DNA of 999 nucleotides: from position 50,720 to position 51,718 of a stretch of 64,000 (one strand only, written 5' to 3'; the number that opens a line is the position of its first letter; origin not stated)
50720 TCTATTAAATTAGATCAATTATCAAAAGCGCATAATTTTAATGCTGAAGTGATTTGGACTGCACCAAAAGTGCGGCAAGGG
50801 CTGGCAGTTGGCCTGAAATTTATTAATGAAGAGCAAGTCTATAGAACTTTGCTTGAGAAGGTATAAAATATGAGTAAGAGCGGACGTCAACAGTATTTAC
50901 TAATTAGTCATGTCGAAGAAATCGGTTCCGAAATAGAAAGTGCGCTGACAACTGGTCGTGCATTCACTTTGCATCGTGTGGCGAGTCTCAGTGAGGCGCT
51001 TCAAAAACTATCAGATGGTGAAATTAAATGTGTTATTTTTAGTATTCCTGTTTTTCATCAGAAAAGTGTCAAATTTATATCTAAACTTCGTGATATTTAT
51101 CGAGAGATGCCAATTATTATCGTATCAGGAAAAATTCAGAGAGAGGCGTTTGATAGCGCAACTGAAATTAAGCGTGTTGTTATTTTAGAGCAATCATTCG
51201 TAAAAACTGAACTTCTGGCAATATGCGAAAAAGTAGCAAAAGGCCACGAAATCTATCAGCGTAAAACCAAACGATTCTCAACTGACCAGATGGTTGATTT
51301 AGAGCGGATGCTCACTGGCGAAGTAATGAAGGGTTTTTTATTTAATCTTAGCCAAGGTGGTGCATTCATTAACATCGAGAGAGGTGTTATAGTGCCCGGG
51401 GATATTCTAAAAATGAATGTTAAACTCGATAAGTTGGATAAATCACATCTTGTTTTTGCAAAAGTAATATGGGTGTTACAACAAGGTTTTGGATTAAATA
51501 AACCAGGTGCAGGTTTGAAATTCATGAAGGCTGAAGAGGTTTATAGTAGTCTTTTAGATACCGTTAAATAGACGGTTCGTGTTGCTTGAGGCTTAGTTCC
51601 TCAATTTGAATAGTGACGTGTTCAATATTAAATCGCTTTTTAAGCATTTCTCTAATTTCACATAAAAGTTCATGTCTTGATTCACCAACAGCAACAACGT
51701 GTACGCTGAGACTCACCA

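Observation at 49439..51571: Three tandem paralogs of a pseudo-receiver + PilZ protein immediately downstream of gltA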

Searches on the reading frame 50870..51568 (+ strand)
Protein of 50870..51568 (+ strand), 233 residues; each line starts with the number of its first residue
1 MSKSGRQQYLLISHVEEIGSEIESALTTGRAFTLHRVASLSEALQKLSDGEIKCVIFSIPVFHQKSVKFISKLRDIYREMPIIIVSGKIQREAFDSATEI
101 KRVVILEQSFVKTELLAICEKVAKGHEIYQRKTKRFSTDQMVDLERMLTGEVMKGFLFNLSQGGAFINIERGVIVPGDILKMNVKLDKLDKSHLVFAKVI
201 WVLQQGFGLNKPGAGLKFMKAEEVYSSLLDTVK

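Call 3: search_protein_families(library=pfam, proteins=[window:50870-51568:+], max_evalue=1)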
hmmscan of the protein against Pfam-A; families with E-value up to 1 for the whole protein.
window:50870-51568:+ (233 aa): 4 families
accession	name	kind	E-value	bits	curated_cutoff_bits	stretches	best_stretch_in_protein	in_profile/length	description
PF07238.19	PilZ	-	6.5e-09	36.5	22.5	1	130-223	2-90/102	PilZ domain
PF00072.30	Response_reg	-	0.00065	20.3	30.2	1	21-117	13-108/111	Response regulator receiver domain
PF13607.11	Succ_CoA_lig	-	0.058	13.6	27.4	1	2-87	8-89/138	Succinyl-CoA ligase like flavodoxin domain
PF08192.17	Peptidase_S64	-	0.11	11.4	23.6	1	50-96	337-383/692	Peptidase family S64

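Call 4: search_protein_families(library=ncbifam, proteins=[window:50870-51568:+], max_evalue=1)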
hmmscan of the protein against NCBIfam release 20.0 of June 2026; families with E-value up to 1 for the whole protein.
window:50870-51568:+ (233 aa): 5 families
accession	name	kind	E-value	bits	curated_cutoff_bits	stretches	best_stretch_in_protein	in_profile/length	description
TIGR02266.1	gmx_TIGR02266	paralog_domain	9.7e-07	28.9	68.7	1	150-230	14-92/96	TIGR02266 family protein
TIGR01818.1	ntrC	equivalog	0.058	12.2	558.6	1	23-128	15-119/463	nitrogen regulation protein NR(I)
NF006900.1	PRK09390.1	equivalog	0.059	12.9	255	1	31-125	28-122/203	response regulator FixJ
NF058663.1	cispen_cyc_AmcE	equivalog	0.11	12.5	140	1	172-202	98-128/153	cispentacin biosynthesis cyclizing decarboxylase AmcE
NF008565.1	PRK11512.1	equivalog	0.11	12.5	240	1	52-148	49-139/144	multiple antibiotic resistance transcriptional regulator MarR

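Call 6: find_homologous_proteins(query=window:50870-51568:+)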
Query window:50870-51568:+ (233 aa): 1 proteins with E <= 0.001 among 220 candidates.
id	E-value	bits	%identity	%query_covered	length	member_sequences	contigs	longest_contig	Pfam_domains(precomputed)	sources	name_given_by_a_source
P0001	4.5e-144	495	100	100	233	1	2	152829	PF07238.20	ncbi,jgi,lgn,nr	ncbi:MAG: PilZ domain-containing protein [Oligoflexia bacterium]|nr:PilZ domain-containing protein [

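Call 7: search_solved_structures(query=window:50870-51568:+, max_evalue=10, show_alignments=2)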
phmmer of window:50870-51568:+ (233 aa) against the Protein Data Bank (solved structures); distinct sequences matched with E-value up to 10: 6.
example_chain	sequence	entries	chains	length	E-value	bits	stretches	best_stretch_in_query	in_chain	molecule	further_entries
4akx_B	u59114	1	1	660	0.028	17.2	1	16-87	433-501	EXOU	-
3tu3_B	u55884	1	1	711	0.031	17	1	16-87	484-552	ExoU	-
9qih_A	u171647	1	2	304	0.18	14.6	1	32-93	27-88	SenB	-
1yht_A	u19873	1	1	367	0.65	12.7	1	123-169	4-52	DspB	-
7a05_A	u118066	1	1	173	1.2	11.9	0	134-174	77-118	30S ribosomal protein S1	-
3hv2_A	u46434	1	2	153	1.2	11.9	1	6-97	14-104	Response regulator/HD domain protein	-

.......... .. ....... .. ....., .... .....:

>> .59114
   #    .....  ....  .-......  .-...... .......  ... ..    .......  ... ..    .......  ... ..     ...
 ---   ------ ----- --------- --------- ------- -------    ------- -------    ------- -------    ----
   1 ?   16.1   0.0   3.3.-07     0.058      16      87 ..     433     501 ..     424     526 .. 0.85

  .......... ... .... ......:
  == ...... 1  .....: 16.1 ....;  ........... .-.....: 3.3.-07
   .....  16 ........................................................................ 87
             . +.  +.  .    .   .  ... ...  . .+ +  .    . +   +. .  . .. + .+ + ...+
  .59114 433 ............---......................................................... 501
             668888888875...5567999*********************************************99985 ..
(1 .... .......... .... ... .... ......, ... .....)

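Call 9: find_encoding_contigs(protein=P0001, flank=10000, max_places=6)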
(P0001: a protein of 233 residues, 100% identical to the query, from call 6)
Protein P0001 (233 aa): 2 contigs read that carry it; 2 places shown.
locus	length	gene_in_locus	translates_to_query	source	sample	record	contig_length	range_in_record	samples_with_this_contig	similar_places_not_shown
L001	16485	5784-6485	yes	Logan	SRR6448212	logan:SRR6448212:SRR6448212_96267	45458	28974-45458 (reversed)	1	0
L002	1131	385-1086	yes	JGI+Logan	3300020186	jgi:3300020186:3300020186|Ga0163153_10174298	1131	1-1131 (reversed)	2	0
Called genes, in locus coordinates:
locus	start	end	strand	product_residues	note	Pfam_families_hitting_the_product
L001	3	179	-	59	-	?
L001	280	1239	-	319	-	-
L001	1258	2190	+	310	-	PF07228:SpoIIE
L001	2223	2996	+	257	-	PF24096:DUF7379, PF00561:Abhydrolase_1 (faint), PF01674:Lipase_2 (weak), PF02089:Palm_thioest, PF07819:PGAP1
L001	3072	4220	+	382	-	PF00285:Citrate_synt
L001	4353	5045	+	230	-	PF07238:PilZ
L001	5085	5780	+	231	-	PF07238:PilZ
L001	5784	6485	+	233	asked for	PF07238:PilZ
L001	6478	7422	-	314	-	PF01545:Cation_efflux, PF16916:ZT_dimer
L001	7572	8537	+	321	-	PF00586:AIRS, PF02769:AIRS_C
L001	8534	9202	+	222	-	PF00378:ECH_1, PF16113:ECH_2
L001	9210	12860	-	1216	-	-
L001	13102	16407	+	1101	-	-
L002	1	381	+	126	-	?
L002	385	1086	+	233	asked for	PF07238:PilZ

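Call 20: search_protein_families(library=pfam, alignment_id=A2, max_evalue=0.01)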
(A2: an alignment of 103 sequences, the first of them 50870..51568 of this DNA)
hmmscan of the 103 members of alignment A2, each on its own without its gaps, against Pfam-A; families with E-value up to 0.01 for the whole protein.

A. member 1, window:50870-51568:+ (233 aa): 2 families
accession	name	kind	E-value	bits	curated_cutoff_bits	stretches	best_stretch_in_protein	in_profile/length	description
PF07238.19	PilZ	-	6.5e-09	36.5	22.5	1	130-223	2-90/102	PilZ domain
PF00072.30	Response_reg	-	0.00065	20.3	30.2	1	21-117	13-108/111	Response regulator receiver domain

B. families by the number of members that match (of 103 scanned): 9 families
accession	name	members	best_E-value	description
PF07238.19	PilZ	103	1.7e-14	PilZ domain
PF00072.30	Response_reg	35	2.4e-08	Response regulator receiver domain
PF03709.21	OKR_DC_1_N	3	0.0018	Orn/Lys/Arg decarboxylase, N-terminal domain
PF01168.26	Ala_racemase_N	1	0.0011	Alanine racemase, N-terminal domain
PF01380.27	SIS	1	0.0022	SIS domain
PF01477.28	PLAT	1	0.0057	PLAT/LH2 domain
PF05205.17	COMPASS-Shg1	1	0.0069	COMPASS (Complex proteins associated with Set1p) component shg1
PF00575.29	S1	1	0.0072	S1 RNA binding domain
PF14465.12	NFRKB_winged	1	0.0095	NFRKB Winged Helix-like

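Call 23: find_related_loci(query=A3, collection=genome_contigs, flank=6000)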
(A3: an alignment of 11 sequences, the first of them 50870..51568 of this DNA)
Query A3 (233 aa) in genome_contigs; peptide patterns used: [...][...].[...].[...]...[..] (x = any residue, [..] = any of these).
29 stretches matched a pattern; 16 encode a relative of the query (tblastn E <= 1e-3); 15 distinct loci.
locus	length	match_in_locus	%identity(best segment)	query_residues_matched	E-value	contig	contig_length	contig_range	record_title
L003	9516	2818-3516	54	1-233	2e-82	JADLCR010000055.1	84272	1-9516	MAG: Oligoflexia bacterium isolate SJ240 c_000000759576, whole genome shotgun sequence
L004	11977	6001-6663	33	8-229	1e-44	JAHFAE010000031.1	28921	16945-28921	MAG: Oligoflexia bacterium isolate nzgw168 NODE_1951_length_28922_cov_3.526093, whole genome shotgun sequence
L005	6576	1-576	36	41-230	4e-42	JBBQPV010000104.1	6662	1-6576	MAG: Bdellovibrionia bacterium isolate Co_metawrap_1530 Cmw_1530_k141_19261462_length_6662_cov_5.0000, whole genome shot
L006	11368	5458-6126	29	8-230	2e-39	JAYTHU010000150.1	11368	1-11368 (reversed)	MAG: Oligoflexia bacterium isolate GFS_2572 GFS_2572_149, whole genome shotgun sequence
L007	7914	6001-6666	28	8-229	1e-35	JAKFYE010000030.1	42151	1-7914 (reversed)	MAG: Bdellovibrionales bacterium isolate ND5_Bin_38_2 ND5_0000668, whole genome shotgun sequence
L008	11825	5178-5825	29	16-232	4e-34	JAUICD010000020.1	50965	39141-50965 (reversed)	MAG: Bdellovibrionia bacterium isolate 7_bin.11 NODE_952_length_50965_cov_1.254534, whole genome shotgun sequence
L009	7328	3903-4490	28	35-229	8e-29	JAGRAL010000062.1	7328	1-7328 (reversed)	MAG: Bdellovibrionales bacterium isolate HKST-UBA17 2011-04-20_1_(paired)_contig_179716, whole genome shotgun sequence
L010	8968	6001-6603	30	29-229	8e-29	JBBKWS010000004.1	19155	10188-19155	MAG: Bdellovibrionales bacterium isolate metabat_bins.247 k119_1194485, whole genome shotgun sequence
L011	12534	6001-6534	28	42-219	9e-17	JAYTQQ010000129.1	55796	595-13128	MAG: Bdellovibrionales bacterium isolate GFS_4694 GFS_4694_128, whole genome shotgun sequence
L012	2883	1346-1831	32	42-201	7e-17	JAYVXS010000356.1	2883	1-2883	MAG: Bdellovibrionales bacterium isolate GL85_DN_metabat_86 GL85_DN_metabat_86_355, whole genome shotgun sequence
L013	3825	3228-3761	27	42-219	1e-16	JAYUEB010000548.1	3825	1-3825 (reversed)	MAG: Bdellovibrionales bacterium isolate GFS_7426 GFS_7426_547, whole genome shotgun sequence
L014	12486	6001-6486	31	42-201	2e-16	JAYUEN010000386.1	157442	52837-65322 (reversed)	MAG: Bdellovibrionales bacterium isolate GFS_7509 GFS_7509_385, whole genome shotgun sequence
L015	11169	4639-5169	21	52-224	1e-14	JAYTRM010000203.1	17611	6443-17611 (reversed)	MAG: Bdellovibrionales bacterium isolate GFS_4791 GFS_4791_202, whole genome shotgun sequence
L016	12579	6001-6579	24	2-202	1e-12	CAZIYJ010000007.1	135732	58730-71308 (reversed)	MAG TPA_asm: uncultured Bdellovibrionales bacterium isolate SRP302895_co1_154 genome assembly, contig: NODE_265_length_1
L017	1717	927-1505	25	2-202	2e-12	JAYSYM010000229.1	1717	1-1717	MAG: Bdellovibrionales bacterium isolate GFS_13404 GFS_13404_228, whole genome shotgun sequence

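Call 26: find_homologous_proteins(query=A2, max_evalue=1e-10)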
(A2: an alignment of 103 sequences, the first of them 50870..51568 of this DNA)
Query A2 (103 sequences) (233 aa, profile of the alignment): 71 proteins with E <= 1e-10 among 4183 candidates.
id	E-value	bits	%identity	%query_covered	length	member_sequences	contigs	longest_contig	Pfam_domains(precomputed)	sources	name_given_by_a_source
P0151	2.3e-66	242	23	96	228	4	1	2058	PF07238.20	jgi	jgi:Tfp pilus assembly protein PilZ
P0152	3.3e-66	241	24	97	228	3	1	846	PF07238.20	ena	-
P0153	1.4e-65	239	25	97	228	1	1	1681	PF07238.20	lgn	-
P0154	3.4e-65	238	26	96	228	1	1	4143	PF07238.20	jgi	jgi:Tfp pilus assembly protein PilZ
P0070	3.8e-65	238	25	97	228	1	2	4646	PF07238.20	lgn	-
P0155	7.2e-65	237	23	75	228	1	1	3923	PF07238.20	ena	-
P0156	9.2e-65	237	28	71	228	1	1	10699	PF07238.20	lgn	-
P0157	1.2e-64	236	25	96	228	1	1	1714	PF07238.20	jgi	jgi:Tfp pilus assembly protein PilZ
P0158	1.5e-64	236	26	92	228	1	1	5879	PF07238.20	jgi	jgi:Tfp pilus assembly protein PilZ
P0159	1.7e-64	236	25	97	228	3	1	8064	PF07238.20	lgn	-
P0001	2.0e-64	235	100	100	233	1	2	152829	PF07238.20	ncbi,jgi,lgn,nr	ncbi:MAG: PilZ domain-containing protein [Oligoflexia bacterium]|nr:PilZ domain-containing protein [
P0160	4.9e-64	234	23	96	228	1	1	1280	PF07238.20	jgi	jgi:response regulator RpfG family c-di-GMP phosphodiesterase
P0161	9.2e-64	233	27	79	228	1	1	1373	PF07238.20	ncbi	-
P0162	1.3e-63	233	22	96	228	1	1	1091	PF07238.20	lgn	-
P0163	1.6e-63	232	25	97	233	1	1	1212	PF07238.20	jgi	-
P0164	3.6e-63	231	22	96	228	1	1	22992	PF07238.20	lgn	-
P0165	3.8e-63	231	24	73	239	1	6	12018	PF07238.20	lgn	-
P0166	3.9e-63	231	23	80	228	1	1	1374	PF07238.20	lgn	-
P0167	4.8e-63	231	25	75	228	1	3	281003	PF07238.20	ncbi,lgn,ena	ncbi:MAG: PilZ domain-containing protein [Bdellovibrionota bacterium]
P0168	5.0e-63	231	21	96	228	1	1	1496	PF07238.20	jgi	jgi:DNA-binding NarL/FixJ family response regulator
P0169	6.8e-63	230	27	75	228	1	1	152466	PF07238.20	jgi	jgi:response regulator RpfG family c-di-GMP phosphodiesterase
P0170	9.2e-63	230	24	94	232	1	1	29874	PF07238.20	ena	-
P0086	9.3e-63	230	22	77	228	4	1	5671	PF07238.20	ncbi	-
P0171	1.1e-62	230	26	77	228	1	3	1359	PF07238.20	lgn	-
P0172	1.5e-62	229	24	96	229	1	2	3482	PF07238.20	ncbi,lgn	-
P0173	1.6e-62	229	22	96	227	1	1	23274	PF07238.20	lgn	-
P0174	4.8e-62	228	23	96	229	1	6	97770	PF07238.20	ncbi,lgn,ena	-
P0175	6.3e-62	227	26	70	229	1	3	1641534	PF07238.20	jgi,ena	jgi:Tfp pilus assembly protein PilZ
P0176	8.5e-62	227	28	95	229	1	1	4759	PF07238.20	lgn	-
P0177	2.0e-61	226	25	96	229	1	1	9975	PF07238.20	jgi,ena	jgi:DNA-binding NtrC family response regulator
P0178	2.3e-61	225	24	96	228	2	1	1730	PF07238.20,PF00072.31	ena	-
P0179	2.5e-61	225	23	96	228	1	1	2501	PF07238.20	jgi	jgi:Tfp pilus assembly protein PilZ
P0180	3.1e-61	225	23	96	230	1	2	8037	PF07238.20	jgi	jgi:response regulator RpfG family c-di-GMP phosphodiesterase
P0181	3.2e-61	225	23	92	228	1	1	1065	PF07238.20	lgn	-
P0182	3.9e-61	225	22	96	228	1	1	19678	PF07238.20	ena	-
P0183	7.0e-61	224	23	69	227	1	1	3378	PF07238.20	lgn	-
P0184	7.2e-61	224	24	69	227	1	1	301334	PF07238.20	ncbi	-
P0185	2.5e-60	222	24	84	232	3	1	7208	PF07238.20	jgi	jgi:DNA-binding NtrC family response regulator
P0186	2.7e-60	222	27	75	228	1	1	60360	PF07238.20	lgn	-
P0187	3.1e-60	222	21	96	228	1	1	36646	PF07238.20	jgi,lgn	-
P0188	3.6e-60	221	23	96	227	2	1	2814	PF07238.20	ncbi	-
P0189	6.2e-60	221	23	96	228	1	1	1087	PF07238.20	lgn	-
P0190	7.6e-60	220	25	76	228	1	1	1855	PF07238.20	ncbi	-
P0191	1.2e-59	220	24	96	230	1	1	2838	PF07238.20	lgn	-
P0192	2.5e-59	219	28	77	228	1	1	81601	PF07238.20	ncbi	-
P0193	4.5e-59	218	30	64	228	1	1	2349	PF07238.20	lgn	-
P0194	6.7e-59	217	22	74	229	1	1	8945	PF07238.20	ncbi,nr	ncbi:MAG: PilZ domain-containing protein [Bdellovibrionales bacterium]|nr:PilZ domain-containing pro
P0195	8.2e-59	217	22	95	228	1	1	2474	PF07238.20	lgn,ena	-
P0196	1.2e-58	216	21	95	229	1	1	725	PF07238.20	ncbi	-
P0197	3.2e-58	215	20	95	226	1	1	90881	PF07238.20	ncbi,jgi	jgi:hypothetical protein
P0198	4.2e-58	215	22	96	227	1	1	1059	PF07238.20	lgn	-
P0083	5.8e-58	214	26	77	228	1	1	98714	PF07238.20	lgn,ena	-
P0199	6.3e-58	214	26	62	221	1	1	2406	PF07238.20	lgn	-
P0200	2.8e-57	212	25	64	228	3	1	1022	PF07238.20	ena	-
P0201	3.2e-57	212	24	94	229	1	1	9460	PF07238.20,PF00072.31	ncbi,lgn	-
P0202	9.6e-57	210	27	75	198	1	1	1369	PF07238.20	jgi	jgi:Tfp pilus assembly protein PilZ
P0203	2.1e-56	209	26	75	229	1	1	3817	PF07238.20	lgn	-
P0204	3.2e-56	209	29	75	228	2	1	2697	PF07238.20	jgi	jgi:hypothetical protein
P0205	2.0e-55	206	21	82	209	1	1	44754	PF07238.20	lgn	-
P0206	5.4e-55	205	23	94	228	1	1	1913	PF07238.20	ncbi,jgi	jgi:Tfp pilus assembly protein PilZ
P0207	8.3e-55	204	27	77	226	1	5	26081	PF07238.20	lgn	-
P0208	1.1e-54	204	24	96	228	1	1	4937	PF07238.20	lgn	-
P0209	1.7e-54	203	25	92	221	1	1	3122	PF07238.20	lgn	-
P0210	5.2e-54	201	24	68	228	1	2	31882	PF07238.20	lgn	-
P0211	5.1e-52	195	23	75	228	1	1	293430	PF07238.20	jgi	jgi:hypothetical protein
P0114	5.6e-51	191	19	89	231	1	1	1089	PF07238.20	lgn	-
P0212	1.9e-48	183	24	79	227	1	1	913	PF07238.20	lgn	-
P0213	1.1e-44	171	27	64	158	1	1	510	PF07238.20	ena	-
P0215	8.7e-38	148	25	49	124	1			PF07238.20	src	-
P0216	8.3e-13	67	18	42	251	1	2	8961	PF03709.22,PF00072.31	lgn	-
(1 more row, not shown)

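Call 32: search_solved_structures(query=A2, max_evalue=1, show_alignments=3)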
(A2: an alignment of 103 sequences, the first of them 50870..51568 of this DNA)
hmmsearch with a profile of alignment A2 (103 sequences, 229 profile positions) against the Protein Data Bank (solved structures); distinct sequences matched with E-value up to 1: 255 (the best 60 are shown).
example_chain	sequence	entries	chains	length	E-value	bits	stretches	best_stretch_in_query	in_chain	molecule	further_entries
4q7e_A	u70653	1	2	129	1.4e-09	41.1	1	2-119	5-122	Response regulator of a two component regulatory system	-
3m6m_D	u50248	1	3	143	4.6e-09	39.5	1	6-114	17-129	Sensory/regulatory protein rpfC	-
9xzo_A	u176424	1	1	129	2.2e-08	37.2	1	2-127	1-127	De novo protein M1X0B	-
1pey_A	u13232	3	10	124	3e-08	36.8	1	2-119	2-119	Sporulation initiation phosphotransferase F | SPORULATION RESPONSE REGULATORY PROTEIN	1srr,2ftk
6swl_A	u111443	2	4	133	4.8e-08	36.1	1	3-128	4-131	Two-component response regulator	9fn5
2jvi_A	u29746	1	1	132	7.2e-08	35.6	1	2-120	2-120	Sporulation initiation phosphotransferase F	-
2jvk_A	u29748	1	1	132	7.3e-08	35.5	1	2-120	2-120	Sporulation initiation phosphotransferase F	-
3a0r_B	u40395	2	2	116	8e-08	35.4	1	2-86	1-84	Response regulator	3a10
1fsp_A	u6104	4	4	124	8.1e-08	35.4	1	2-119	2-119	STAGE 0 SPORULATION PROTEIN F | SPORULATION RESPONSE REGULATORY PROTEIN | Sporulation initiation phosphotransferase F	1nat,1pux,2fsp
3q15_C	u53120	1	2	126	8.4e-08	35.3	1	2-119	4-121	Sporulation initiation phosphotransferase F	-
3a0u_A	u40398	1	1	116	9e-08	35.2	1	2-85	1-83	Response regulator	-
2jvj_A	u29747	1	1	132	1.3e-07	34.8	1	2-120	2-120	Sporulation initiation phosphotransferase F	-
8pdc_A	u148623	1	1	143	1.5e-07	34.5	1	4-119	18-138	histidine kinase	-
1f51_E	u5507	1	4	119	1.5e-07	34.5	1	4-118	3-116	SPORULATION INITIATION PHOSPHOTRANSFERASE F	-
2qxy_A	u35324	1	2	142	3.1e-07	33.5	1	4-121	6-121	Response regulator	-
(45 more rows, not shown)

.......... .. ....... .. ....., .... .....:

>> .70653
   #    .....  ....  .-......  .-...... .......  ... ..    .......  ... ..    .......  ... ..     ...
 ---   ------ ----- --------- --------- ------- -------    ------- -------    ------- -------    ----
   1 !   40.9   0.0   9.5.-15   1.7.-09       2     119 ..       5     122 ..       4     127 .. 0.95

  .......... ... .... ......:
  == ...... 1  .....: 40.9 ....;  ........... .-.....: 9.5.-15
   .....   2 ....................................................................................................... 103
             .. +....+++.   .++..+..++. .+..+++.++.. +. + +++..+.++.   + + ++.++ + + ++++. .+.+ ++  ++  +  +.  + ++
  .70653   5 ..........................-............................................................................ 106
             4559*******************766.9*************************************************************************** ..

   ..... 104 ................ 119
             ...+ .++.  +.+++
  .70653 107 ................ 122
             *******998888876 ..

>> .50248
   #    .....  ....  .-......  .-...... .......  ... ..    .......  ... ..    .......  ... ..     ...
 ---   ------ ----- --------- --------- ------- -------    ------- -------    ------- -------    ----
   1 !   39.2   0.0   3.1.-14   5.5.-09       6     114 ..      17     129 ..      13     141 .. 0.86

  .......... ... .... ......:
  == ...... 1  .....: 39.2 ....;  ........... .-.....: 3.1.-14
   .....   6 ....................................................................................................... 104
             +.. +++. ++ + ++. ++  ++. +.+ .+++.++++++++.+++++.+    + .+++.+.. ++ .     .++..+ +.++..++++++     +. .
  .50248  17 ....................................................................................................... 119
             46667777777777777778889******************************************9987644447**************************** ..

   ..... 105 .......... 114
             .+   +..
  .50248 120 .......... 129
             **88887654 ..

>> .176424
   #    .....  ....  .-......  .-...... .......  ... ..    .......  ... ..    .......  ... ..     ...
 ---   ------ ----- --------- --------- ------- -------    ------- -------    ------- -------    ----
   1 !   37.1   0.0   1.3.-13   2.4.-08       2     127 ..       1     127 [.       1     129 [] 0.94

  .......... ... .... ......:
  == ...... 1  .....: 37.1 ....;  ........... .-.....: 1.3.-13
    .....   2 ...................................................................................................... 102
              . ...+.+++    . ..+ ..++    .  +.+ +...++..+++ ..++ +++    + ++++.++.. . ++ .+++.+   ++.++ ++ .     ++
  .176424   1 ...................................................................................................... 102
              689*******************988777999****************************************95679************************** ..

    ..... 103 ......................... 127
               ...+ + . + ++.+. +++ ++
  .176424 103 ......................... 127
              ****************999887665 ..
